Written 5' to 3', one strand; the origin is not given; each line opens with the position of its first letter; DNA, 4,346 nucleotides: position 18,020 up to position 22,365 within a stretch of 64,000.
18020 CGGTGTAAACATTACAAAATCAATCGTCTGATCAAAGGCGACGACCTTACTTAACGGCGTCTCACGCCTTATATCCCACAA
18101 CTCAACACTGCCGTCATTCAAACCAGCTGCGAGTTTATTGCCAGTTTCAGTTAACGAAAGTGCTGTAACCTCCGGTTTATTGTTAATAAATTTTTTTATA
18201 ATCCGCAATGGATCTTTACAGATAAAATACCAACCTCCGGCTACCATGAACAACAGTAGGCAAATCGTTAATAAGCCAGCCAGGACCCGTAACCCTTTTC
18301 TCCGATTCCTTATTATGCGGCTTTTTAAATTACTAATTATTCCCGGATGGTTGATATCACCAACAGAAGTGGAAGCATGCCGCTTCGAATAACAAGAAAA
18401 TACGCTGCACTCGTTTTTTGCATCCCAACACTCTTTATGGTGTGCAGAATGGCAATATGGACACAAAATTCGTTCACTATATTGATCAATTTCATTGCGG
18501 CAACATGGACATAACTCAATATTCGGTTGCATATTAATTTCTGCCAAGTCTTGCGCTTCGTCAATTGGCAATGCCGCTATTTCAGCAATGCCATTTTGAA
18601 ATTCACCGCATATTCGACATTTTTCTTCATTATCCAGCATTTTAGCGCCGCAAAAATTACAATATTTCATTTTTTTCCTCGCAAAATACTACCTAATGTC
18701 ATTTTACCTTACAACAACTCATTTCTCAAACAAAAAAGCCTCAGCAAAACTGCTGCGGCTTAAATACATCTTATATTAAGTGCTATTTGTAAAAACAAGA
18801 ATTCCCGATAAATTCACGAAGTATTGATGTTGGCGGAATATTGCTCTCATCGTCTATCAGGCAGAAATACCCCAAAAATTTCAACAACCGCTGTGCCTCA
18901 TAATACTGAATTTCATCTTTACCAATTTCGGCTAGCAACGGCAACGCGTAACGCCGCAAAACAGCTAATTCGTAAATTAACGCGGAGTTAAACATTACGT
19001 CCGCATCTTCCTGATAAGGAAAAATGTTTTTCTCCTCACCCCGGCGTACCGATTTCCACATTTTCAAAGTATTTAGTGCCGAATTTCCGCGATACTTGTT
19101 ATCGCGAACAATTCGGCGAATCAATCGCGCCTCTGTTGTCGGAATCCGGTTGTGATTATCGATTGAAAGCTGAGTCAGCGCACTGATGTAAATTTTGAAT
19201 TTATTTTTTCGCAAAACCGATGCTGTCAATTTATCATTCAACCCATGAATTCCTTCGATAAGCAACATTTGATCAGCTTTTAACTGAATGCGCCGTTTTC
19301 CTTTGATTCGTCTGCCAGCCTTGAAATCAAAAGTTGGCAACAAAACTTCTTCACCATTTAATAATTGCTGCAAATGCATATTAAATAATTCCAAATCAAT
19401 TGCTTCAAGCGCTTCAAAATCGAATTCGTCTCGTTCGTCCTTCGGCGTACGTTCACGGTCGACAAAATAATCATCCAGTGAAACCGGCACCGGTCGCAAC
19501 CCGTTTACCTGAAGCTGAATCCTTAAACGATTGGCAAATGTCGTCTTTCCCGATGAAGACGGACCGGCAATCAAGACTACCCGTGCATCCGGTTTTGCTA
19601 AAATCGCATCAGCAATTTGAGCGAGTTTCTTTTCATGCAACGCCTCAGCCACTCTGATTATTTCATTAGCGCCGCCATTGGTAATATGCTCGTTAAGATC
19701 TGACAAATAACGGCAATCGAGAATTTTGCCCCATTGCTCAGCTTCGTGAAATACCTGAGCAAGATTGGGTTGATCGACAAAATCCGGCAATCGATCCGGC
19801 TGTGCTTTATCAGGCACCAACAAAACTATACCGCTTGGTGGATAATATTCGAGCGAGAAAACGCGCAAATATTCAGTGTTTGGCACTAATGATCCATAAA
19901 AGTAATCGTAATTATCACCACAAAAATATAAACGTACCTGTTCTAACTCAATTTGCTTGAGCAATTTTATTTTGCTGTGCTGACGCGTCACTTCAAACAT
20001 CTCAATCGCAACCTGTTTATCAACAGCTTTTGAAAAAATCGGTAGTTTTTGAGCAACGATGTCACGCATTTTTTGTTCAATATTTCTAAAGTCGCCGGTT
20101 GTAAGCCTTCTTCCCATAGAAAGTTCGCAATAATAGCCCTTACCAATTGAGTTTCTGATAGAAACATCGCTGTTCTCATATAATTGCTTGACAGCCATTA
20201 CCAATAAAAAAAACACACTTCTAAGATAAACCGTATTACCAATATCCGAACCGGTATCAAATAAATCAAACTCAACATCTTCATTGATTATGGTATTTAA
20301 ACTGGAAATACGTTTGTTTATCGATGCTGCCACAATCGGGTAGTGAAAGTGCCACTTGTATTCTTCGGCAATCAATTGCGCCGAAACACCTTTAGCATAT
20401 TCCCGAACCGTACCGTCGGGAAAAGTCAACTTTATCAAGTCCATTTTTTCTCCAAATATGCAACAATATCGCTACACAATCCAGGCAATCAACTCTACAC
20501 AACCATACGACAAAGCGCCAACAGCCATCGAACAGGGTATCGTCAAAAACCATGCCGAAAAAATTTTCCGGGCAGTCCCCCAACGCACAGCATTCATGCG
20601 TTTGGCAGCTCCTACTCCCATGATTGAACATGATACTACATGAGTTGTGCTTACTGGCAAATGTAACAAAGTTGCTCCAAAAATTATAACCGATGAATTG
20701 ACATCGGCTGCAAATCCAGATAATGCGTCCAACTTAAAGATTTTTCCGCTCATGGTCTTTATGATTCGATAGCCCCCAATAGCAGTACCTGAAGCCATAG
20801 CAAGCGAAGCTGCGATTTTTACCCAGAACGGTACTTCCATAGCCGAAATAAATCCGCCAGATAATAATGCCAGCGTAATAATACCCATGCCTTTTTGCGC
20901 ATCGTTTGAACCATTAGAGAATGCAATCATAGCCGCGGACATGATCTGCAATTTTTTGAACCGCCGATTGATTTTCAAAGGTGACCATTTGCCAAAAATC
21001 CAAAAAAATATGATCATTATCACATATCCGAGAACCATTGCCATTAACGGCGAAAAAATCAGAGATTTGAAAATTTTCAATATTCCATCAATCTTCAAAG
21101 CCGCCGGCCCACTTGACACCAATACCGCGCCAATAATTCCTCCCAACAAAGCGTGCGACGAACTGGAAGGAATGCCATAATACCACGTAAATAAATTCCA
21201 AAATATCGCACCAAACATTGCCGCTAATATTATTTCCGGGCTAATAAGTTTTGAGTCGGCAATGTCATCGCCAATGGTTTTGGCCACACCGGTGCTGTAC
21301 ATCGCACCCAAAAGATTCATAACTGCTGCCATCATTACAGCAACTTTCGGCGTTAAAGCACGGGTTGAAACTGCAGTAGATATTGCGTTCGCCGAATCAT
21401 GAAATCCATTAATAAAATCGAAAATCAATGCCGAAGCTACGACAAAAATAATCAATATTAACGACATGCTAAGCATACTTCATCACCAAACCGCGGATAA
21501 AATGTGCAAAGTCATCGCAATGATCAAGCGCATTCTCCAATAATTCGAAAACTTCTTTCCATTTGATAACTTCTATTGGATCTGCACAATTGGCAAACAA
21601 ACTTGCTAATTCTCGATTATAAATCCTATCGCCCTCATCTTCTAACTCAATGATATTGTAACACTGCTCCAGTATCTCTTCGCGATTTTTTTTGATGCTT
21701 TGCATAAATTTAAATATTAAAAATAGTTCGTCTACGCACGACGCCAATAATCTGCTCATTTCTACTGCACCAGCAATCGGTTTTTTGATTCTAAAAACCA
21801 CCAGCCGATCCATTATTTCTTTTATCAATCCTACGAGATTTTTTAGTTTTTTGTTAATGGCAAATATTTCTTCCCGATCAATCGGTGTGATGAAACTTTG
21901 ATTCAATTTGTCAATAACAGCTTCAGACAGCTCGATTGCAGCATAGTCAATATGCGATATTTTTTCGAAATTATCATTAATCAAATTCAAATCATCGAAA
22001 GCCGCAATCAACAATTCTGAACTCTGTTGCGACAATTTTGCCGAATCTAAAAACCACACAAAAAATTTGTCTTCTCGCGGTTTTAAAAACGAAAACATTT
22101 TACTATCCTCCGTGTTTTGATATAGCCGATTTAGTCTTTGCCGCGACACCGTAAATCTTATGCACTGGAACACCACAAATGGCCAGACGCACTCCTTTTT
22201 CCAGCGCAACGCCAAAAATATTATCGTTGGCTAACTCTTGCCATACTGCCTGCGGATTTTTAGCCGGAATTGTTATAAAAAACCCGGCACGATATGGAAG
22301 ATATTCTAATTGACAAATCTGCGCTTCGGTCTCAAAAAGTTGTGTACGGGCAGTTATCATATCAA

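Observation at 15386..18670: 1094-aa protein made of two tandem [zinc ribbon – TM – WD40 propeller] modules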

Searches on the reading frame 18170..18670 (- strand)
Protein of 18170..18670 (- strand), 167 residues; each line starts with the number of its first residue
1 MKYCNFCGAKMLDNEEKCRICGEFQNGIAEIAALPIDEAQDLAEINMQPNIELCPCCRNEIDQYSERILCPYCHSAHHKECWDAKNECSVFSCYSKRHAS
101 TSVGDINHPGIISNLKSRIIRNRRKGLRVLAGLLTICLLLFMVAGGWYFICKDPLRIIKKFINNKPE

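Call 5: search_protein_families(library=pfam, proteins=[window:18170-18670:-], max_evalue=10)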
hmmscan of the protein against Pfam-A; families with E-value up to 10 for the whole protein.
seq(167 aa): 8 families
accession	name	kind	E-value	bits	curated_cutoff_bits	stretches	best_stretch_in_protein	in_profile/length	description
PF14446.12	Prok-RING_1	-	9.1e-07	29.2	29.1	1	53-96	6-49/54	Prokaryotic RING finger family 1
PF13240.11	Zn_Ribbon_1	-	0.0062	16.7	25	1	3-22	1-20/23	zinc-ribbon domain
PF01155.25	HypA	-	1.3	9.5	28.9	1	44-78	63-97/112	Hydrogenase/urease nickel incorporation, metallochaperone, hypA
PF17026.10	zf-RRPl_C4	-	1.7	9.3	28.9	1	1-62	1-63/108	Putative ribonucleoprotein zinc-finger pf C4 type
PF12773.13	DZR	-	1.8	9.2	27.3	1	4-22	1-19/45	Double zinc ribbon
PF18912.6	DZR_2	-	3.6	8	27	1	3-22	23-43/56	Double zinc ribbon domain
PF13920.12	zf-C3HC4_3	-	6.2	7.2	27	2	50-63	35-48/49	Zinc finger, C3HC4 type (RING finger)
PF13248.11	Zn_ribbon_3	-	7.7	6.6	27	1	1-23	2-24/26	zinc-ribbon domain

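Call 55: find_homologous_proteins(query=window:18176-18670:-, max_evalue=0.001)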
Query window:18176-18670:-: 25 candidates shared short words with the query, none scored E <= 0.001.

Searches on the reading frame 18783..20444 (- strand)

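Call 68: search_protein_families(library=pfam, proteins=[window:18783-20444:-], max_evalue=0.00001)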
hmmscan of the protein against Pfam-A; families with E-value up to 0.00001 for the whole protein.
window:18783-20444:- (553 aa): 1 family
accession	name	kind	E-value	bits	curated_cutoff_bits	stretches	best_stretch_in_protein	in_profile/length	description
PF00485.24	PRK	-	1e-18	68.3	22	1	290-487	2-189/196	Phosphoribulokinase / Uridine kinase family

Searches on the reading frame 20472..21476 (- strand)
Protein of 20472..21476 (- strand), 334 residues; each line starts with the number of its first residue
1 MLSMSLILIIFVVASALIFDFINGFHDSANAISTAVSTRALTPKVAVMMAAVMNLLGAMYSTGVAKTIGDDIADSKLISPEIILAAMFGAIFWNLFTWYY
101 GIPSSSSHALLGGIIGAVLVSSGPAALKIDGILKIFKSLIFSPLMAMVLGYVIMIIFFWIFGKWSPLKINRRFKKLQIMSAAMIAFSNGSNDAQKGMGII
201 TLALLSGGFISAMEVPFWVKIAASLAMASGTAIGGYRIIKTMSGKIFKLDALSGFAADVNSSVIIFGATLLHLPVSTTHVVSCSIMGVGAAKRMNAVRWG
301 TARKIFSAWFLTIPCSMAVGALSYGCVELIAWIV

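Call 68: search_protein_families(library=pfam, proteins=[window:20472-21476:-], max_evalue=0.00001)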
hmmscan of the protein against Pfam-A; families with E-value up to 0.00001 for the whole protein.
window:20472-21476:- (334 aa): 1 family
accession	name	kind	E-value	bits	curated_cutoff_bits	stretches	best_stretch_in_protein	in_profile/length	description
PF01384.25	PHO4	-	5.7e-92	308.8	33.7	1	23-320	1-350/350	Phosphate transporter family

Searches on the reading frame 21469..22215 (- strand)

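Call 68: search_protein_families(library=pfam, proteins=[window:21469-22215:-], max_evalue=0.00001)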
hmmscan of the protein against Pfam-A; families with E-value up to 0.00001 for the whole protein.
window:21469-22215:- (248 aa): 1 family
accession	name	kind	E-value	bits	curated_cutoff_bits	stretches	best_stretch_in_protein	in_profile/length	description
PF01865.21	PhoU_div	-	3.1e-12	46.8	24.4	1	40-245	2-213/214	Protein of unknown function DUF47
